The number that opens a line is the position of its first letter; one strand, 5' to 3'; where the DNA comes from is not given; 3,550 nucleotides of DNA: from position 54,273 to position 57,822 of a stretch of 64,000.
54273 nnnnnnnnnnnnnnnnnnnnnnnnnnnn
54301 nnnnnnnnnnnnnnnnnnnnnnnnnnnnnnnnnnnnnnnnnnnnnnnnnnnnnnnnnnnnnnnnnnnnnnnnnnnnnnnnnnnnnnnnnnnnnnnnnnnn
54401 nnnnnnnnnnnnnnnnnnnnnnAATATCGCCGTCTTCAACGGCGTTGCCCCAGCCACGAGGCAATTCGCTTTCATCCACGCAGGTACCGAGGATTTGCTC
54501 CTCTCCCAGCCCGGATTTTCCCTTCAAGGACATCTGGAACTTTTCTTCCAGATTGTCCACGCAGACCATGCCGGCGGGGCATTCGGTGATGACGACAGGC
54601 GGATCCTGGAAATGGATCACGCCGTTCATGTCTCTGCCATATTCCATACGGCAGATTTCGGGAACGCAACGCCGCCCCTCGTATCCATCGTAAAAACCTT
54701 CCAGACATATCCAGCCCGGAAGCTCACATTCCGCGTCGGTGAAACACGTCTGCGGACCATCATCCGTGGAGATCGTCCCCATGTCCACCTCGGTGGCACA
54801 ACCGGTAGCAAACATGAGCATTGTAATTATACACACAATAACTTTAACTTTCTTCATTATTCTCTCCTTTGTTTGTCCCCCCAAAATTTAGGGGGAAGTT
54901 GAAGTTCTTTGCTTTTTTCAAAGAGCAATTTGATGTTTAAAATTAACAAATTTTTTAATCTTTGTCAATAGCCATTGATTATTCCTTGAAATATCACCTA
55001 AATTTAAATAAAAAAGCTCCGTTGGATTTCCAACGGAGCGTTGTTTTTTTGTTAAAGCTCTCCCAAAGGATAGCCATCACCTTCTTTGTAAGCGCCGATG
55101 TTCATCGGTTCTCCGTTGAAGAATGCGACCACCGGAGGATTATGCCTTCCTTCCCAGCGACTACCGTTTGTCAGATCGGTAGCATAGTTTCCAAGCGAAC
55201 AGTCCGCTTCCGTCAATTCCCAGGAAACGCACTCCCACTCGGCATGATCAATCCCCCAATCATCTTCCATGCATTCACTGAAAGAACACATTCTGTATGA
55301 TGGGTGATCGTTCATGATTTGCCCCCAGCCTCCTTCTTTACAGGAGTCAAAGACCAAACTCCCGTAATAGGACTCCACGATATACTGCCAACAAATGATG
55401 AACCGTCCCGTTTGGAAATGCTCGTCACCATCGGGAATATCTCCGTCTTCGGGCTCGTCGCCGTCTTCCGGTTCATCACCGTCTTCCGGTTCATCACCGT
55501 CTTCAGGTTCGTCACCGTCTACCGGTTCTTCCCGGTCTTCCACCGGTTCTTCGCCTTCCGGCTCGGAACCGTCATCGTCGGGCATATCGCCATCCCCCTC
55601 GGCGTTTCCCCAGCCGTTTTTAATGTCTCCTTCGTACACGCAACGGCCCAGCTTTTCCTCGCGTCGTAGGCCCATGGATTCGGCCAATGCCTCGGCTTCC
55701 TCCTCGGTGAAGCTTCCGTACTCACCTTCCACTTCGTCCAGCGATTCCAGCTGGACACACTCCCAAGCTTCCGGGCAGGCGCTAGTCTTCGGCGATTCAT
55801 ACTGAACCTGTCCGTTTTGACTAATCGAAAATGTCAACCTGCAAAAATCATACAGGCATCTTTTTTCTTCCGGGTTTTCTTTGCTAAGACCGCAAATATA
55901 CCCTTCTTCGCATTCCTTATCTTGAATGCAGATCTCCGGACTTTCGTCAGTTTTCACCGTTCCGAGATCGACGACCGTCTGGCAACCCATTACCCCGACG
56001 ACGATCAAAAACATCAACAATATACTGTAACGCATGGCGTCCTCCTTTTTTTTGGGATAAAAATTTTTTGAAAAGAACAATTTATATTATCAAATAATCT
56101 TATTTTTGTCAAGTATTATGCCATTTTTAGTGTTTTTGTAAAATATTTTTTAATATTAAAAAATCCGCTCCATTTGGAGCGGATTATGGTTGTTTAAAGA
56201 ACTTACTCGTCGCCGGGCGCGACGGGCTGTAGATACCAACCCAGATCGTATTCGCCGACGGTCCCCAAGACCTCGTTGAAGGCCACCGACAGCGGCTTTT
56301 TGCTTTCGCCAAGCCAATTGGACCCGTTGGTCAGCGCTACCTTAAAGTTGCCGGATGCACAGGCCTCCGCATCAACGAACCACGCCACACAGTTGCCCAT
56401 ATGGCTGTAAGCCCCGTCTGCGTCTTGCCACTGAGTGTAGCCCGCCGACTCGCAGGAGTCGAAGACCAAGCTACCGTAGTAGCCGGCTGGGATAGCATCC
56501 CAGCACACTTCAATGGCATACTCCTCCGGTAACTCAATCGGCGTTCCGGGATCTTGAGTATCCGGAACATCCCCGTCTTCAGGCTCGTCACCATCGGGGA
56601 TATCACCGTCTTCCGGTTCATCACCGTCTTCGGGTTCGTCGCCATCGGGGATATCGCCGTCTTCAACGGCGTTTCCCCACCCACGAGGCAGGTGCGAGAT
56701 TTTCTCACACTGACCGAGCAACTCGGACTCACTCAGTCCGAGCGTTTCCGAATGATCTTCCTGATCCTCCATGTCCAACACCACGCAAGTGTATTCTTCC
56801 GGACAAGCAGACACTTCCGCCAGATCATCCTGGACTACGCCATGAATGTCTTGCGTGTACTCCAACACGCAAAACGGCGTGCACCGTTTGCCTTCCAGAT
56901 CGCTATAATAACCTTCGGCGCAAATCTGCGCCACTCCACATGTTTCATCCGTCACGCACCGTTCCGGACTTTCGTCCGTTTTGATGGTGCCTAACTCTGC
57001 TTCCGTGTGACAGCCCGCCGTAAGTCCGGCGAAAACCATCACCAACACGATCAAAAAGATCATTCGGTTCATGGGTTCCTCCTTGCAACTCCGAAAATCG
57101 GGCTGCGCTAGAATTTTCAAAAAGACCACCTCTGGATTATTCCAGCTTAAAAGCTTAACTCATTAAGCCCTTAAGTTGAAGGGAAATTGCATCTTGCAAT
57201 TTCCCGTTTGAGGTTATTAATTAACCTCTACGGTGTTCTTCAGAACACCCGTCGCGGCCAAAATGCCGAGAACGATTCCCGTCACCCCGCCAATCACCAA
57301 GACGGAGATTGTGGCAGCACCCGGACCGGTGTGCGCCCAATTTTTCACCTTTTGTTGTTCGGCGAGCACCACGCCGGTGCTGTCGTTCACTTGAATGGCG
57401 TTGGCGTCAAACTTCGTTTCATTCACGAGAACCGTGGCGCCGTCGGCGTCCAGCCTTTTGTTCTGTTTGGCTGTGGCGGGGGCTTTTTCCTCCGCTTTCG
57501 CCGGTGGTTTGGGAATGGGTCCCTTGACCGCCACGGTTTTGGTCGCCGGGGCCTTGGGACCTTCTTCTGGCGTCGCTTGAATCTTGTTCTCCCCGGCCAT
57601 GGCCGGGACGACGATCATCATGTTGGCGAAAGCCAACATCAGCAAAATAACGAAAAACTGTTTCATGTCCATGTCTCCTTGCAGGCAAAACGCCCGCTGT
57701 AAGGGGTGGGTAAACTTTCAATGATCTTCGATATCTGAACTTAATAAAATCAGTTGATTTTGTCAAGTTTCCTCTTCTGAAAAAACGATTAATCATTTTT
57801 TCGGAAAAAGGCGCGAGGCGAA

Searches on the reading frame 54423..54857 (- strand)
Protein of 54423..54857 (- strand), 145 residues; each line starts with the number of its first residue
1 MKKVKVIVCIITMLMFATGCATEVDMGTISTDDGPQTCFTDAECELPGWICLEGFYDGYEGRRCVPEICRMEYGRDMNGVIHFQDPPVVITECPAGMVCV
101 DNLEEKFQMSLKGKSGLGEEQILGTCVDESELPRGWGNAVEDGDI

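Call 37: search_protein_representatives(alignment_id=A3)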
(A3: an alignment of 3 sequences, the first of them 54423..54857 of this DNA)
Query: 3 sequences, 140 profile positions. Proteins with E-value up to 0.001 (for the whole library): 6; up to 1e-10: 2; up to 1e-30: 2. The best 6 are listed.
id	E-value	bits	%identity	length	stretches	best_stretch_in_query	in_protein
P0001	1.4e-64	232.3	-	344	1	3-140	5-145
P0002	2.1e-63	228.5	-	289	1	1-140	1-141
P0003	1.8e-08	50.6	-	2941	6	75-123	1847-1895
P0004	1.5e-04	37.8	-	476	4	16-61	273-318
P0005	4.8e-04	36.2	-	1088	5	15-62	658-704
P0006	7.9e-04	35.5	-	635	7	49-74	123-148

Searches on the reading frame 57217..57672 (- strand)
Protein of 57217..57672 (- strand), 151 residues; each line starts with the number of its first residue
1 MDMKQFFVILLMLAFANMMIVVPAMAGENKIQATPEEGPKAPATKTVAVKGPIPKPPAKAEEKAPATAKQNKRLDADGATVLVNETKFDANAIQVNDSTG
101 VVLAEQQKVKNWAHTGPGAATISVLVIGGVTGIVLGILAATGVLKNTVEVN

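Call 12: search_protein_families(library=pfam, proteins=[window:57217-57672:-], max_evalue=0.01)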
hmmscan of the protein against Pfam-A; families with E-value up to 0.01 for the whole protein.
window:57217-57672:- (151 aa): 0 families

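Call 50: find_encoding_contigs(protein=window:57217-57666:-, flank=1500, max_places=10)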
Protein window:57217-57666:- (149 aa): 2 contigs read that carry it; 1 place shown.
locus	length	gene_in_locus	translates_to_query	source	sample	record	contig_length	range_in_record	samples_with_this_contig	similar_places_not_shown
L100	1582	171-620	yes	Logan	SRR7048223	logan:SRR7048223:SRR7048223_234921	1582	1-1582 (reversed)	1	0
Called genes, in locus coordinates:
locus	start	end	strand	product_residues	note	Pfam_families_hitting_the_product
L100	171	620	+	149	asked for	-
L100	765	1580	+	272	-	?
